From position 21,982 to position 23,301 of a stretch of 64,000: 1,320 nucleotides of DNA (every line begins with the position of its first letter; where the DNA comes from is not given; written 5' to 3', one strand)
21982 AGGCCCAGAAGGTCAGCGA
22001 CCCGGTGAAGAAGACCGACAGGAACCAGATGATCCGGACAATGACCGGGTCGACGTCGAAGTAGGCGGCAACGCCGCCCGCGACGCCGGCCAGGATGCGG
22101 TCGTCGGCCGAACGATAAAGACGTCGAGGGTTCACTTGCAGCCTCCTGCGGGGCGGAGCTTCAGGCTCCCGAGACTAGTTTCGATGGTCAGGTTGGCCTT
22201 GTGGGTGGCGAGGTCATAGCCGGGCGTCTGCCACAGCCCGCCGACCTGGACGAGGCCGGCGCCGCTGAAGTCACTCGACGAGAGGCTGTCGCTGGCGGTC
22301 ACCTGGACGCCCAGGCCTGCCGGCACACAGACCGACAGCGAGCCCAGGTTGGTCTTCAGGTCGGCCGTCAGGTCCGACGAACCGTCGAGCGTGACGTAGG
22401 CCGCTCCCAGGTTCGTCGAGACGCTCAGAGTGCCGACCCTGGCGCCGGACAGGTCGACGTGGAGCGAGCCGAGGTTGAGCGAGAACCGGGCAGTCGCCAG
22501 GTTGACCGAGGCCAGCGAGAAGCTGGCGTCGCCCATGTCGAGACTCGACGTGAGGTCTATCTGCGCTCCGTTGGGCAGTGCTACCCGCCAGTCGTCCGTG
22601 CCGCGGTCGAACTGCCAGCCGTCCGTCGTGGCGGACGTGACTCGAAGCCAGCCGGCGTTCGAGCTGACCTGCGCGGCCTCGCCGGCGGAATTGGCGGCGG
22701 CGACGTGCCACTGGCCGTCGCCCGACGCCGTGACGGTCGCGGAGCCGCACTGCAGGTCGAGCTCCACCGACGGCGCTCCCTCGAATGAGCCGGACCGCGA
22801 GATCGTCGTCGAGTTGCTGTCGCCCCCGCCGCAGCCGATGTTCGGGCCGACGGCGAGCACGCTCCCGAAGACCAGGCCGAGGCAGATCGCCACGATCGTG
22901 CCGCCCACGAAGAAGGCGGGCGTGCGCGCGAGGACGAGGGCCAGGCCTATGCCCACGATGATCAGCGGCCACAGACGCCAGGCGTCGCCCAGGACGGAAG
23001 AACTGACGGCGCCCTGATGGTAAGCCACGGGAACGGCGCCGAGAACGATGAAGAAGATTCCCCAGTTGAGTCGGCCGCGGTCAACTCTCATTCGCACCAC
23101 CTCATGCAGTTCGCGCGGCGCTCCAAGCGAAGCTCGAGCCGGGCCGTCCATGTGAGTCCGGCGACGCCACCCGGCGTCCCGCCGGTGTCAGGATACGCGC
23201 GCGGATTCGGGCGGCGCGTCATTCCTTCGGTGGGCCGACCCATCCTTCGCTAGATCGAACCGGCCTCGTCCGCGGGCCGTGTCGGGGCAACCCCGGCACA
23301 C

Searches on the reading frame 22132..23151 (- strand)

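Call 19: search_protein_families(library=pfam, proteins=[window:22132-23151:-], max_evalue=0.001)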
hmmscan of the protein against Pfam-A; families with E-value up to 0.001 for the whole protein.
window:22132-23151:- (339 aa): 3 families
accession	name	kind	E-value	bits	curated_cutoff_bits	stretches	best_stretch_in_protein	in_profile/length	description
PF18917.5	LiaI-LiaF-like_TM1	-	8.8e-05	23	27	1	30-73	3-42/42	LiaI-LiaF-like transmembrane region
PF13349.12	DUF4097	-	0.0004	20.3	22.9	1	139-274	14-150/247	Toastrack DUF4097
PF22570.1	LiaF-TM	-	0.0008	20.6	27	0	30-93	2-60/98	LiaF transmembrane domain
